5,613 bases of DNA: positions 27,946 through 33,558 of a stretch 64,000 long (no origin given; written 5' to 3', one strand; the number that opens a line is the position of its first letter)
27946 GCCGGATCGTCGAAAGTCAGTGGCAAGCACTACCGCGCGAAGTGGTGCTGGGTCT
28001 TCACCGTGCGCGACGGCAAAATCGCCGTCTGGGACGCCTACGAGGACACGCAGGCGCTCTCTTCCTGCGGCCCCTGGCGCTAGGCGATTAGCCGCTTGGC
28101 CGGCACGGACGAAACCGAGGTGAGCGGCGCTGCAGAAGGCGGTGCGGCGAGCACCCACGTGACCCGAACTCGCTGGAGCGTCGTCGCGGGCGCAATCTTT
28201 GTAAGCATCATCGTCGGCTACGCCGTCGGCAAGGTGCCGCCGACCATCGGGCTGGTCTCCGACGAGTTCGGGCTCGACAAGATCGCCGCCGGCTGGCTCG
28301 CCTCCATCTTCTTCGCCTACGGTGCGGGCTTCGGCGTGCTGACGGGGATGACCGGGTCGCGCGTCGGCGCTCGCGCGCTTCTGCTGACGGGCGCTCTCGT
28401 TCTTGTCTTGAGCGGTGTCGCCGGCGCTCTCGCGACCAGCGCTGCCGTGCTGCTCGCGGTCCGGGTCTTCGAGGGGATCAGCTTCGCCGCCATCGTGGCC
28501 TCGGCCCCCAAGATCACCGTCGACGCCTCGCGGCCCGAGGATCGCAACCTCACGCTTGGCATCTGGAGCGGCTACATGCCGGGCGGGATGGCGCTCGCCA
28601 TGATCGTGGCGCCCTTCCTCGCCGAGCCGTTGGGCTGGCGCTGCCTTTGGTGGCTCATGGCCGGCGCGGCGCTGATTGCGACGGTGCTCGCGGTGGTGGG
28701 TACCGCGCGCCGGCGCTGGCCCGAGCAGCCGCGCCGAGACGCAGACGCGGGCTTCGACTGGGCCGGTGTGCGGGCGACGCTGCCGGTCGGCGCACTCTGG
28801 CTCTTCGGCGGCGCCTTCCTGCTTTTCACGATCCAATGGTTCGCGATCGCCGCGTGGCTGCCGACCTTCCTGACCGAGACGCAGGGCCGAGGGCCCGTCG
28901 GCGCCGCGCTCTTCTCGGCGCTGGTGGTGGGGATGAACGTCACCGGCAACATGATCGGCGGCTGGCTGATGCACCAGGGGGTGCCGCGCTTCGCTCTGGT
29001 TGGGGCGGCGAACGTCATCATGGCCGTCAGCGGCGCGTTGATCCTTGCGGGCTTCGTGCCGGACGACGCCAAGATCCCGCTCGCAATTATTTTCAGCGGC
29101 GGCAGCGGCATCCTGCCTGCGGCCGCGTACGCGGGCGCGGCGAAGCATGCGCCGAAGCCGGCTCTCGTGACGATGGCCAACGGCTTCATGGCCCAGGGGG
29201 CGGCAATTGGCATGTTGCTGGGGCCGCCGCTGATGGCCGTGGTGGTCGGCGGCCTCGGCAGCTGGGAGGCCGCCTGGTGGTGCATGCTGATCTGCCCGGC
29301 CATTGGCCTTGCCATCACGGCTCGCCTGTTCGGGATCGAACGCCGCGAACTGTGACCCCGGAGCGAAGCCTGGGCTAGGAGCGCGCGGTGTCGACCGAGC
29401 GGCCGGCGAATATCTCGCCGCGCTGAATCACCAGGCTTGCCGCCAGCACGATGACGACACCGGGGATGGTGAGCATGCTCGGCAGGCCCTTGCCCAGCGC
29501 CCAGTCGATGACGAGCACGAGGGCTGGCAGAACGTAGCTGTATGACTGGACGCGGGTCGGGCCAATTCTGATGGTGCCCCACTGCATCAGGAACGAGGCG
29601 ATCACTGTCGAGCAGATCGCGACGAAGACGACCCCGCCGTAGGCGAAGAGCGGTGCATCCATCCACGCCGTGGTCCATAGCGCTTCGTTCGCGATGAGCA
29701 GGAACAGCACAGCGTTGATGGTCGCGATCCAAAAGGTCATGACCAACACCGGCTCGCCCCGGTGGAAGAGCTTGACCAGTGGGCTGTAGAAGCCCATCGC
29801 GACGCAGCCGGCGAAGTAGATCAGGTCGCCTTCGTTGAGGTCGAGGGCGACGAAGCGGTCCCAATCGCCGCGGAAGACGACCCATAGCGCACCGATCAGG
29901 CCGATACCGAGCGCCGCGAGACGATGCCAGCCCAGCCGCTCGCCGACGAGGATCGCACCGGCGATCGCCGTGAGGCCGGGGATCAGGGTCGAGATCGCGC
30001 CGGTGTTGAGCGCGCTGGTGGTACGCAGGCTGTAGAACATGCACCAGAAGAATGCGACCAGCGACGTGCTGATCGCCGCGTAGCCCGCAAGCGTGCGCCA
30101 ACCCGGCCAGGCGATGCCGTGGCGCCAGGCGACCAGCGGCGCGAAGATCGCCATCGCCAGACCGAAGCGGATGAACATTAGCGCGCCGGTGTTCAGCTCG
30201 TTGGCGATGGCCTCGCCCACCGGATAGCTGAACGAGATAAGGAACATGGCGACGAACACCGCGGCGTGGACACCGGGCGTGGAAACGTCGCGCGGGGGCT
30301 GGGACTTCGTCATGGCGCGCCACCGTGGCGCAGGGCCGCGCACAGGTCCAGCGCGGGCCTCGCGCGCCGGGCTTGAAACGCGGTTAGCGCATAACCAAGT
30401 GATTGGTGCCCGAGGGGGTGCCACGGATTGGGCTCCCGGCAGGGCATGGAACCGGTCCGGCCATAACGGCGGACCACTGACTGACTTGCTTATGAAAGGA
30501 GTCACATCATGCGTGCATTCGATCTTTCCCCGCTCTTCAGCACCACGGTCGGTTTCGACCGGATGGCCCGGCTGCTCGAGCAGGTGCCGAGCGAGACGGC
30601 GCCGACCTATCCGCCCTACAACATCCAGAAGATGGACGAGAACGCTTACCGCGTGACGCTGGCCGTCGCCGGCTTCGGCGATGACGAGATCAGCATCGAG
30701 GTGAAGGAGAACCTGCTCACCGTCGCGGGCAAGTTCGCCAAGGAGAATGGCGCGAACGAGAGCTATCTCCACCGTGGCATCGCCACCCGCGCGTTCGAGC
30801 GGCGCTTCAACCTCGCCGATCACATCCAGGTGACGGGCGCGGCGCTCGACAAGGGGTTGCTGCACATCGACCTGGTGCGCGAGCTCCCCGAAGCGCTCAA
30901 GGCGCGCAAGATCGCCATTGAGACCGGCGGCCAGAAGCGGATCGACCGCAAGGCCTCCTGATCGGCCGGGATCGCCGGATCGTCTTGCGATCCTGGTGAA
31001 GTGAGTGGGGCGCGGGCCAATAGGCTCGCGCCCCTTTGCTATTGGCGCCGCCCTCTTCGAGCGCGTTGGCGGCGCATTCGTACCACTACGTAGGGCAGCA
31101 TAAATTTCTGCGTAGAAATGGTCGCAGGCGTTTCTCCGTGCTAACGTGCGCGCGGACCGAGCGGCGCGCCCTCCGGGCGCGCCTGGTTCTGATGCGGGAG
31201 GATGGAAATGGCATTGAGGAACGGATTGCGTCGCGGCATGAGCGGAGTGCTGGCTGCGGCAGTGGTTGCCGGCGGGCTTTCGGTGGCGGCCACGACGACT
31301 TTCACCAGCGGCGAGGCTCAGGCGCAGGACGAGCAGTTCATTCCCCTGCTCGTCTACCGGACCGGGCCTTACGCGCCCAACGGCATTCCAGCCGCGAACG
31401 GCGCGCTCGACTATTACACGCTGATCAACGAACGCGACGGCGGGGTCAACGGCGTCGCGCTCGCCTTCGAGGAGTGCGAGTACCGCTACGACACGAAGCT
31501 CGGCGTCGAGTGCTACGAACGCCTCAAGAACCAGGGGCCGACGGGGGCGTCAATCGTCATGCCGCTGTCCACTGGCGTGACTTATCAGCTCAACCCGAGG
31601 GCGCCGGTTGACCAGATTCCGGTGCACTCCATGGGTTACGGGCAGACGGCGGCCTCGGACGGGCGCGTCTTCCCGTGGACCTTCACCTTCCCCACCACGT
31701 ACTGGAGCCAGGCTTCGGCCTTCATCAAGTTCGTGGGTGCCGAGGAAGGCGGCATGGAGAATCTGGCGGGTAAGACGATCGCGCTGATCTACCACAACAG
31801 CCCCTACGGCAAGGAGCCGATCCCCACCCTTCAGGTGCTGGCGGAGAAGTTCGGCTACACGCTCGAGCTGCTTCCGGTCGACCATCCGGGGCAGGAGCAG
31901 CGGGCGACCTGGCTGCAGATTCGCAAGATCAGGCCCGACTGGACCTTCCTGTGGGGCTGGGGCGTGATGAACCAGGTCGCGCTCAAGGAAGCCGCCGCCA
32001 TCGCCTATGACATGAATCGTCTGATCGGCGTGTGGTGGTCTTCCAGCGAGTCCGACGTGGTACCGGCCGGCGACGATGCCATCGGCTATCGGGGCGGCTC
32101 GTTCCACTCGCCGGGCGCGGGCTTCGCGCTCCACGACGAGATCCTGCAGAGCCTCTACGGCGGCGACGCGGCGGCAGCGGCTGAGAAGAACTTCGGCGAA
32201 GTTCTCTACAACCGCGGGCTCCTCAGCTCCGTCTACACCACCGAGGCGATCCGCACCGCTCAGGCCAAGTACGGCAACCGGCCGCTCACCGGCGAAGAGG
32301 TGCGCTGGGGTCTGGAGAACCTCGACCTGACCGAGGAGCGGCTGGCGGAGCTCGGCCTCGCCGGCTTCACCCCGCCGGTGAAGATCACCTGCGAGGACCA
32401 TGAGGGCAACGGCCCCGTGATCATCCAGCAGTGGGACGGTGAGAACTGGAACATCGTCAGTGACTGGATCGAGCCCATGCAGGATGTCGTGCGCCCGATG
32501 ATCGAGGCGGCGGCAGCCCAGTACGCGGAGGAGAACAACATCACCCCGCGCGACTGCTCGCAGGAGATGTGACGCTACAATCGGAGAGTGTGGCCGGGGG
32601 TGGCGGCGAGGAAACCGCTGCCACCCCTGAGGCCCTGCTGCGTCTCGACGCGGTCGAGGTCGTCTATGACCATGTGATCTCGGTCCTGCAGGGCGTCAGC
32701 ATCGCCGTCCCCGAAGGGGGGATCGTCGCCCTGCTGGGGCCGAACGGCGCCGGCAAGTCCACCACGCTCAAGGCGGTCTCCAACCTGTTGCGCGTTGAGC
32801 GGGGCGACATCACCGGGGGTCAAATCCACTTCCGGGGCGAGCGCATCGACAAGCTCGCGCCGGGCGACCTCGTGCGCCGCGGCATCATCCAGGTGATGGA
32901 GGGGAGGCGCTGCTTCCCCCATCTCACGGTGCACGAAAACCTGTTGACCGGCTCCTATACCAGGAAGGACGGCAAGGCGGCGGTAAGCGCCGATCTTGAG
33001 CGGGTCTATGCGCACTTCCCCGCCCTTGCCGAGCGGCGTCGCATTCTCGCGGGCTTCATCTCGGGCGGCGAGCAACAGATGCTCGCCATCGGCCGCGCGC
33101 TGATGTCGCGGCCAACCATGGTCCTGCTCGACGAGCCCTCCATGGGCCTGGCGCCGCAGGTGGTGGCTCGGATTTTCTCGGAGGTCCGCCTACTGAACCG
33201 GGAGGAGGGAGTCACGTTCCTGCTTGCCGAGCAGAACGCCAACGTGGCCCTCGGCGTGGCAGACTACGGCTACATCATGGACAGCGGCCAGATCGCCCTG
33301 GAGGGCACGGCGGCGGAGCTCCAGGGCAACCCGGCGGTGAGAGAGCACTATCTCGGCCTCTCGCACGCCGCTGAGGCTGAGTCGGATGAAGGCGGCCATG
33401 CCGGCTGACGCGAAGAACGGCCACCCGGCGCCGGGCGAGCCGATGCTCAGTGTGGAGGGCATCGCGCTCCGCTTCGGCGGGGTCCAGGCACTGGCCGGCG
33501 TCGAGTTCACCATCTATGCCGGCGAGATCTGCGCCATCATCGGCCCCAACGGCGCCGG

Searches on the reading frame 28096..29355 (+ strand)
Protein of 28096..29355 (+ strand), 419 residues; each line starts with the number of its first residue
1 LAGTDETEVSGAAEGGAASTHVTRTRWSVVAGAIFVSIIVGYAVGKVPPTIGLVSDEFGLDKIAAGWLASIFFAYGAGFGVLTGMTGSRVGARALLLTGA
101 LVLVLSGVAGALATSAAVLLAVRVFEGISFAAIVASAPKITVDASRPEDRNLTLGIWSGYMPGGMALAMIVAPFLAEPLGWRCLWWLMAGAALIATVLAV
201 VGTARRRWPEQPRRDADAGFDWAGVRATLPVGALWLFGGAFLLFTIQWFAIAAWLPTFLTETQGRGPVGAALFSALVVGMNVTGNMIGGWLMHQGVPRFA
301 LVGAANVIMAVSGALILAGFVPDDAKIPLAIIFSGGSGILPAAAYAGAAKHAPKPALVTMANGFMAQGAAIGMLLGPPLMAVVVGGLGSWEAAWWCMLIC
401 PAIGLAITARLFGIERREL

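Call 18: search_protein_families(library=pfam, proteins=[window:28096-29355:+], max_evalue=0.001)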
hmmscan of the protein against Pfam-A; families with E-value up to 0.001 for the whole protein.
window:28096-29355:+ (419 aa): 1 family
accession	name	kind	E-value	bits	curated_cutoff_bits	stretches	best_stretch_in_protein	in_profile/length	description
PF07690.21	MFS_1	-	6.4e-38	131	33.4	2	34-354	2-325/347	Major Facilitator Superfamily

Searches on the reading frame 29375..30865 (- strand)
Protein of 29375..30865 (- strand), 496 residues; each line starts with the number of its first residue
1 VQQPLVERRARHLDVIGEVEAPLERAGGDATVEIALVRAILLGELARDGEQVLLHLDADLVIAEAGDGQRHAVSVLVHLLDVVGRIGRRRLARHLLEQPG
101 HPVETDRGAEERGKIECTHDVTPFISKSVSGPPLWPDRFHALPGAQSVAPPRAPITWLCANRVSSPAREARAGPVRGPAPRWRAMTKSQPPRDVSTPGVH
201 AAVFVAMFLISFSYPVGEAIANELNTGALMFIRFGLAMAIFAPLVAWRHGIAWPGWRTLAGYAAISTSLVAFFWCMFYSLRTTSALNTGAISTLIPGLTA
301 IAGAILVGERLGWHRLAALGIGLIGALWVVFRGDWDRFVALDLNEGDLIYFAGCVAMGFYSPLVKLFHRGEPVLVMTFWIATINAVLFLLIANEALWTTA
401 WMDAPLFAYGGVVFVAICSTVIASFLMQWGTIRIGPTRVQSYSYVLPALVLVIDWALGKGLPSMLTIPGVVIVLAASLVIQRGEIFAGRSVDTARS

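Call 18: search_protein_families(library=pfam, proteins=[window:29375-30865:-], max_evalue=0.001)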
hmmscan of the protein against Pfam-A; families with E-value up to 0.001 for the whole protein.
window:29375-30865:- (496 aa): 1 family
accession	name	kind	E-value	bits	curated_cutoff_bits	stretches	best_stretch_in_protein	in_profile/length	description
PF00892.27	EamA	-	6.4e-25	88.5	28.2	2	202-330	6-134/135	EamA-like transporter family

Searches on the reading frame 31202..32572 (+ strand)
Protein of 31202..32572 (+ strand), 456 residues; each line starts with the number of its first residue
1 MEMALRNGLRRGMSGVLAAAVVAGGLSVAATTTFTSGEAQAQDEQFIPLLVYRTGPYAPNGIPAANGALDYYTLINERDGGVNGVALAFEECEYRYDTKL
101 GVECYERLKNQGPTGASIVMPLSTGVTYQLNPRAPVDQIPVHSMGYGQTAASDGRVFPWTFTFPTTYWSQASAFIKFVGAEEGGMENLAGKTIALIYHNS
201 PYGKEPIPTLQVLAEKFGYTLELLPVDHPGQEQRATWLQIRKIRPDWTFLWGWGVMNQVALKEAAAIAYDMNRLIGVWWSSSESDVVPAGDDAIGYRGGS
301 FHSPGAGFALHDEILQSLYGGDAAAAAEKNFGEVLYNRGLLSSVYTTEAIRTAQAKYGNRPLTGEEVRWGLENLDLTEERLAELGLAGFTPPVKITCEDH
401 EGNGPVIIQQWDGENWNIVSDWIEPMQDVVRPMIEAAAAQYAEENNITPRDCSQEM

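Call 18: search_protein_families(library=pfam, proteins=[window:31202-32572:+], max_evalue=0.001)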
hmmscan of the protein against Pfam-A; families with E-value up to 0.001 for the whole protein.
window:31202-32572:+ (456 aa): 1 family
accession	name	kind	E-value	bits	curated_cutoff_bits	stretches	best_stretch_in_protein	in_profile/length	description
PF13458.12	Peripla_BP_6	-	7.7e-35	121.6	31.7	1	46-413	3-341/343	Periplasmic binding protein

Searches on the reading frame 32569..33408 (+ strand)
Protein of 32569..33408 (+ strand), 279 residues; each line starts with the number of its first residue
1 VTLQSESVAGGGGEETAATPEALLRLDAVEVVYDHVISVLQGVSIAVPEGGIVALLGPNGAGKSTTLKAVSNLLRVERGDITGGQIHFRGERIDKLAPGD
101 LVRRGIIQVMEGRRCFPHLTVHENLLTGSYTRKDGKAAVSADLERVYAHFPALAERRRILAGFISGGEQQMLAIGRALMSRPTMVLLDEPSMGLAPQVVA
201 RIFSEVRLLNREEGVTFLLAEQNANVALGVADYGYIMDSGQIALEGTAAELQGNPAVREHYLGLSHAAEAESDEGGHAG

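Call 18: search_protein_families(library=pfam, proteins=[window:32569-33408:+], max_evalue=0.001)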
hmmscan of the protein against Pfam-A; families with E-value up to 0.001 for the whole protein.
window:32569-33408:+ (279 aa): 5 families
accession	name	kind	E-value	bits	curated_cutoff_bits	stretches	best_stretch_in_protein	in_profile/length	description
PF00005.33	ABC_tran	-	5e-26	92.4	25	1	40-191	1-136/137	ABC transporter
PF13304.12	AAA_21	-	5.9e-11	43.4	27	1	52-82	1-30/304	AAA domain, putative AbiEii toxin, Type IV TA system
PF12399.14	BCA_ABC_TP_C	-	1e-05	25.4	25.5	1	245-263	5-23/27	Branched-chain amino acid ATP-binding cassette transporter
PF13555.12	AAA_29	-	3.7e-05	23.8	27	1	41-75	13-47/61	P-loop containing region of AAA domain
PF02463.25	SMC_N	-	0.0007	19.5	40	0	50-203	24-180/220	RecF/RecN/SMC N terminal domain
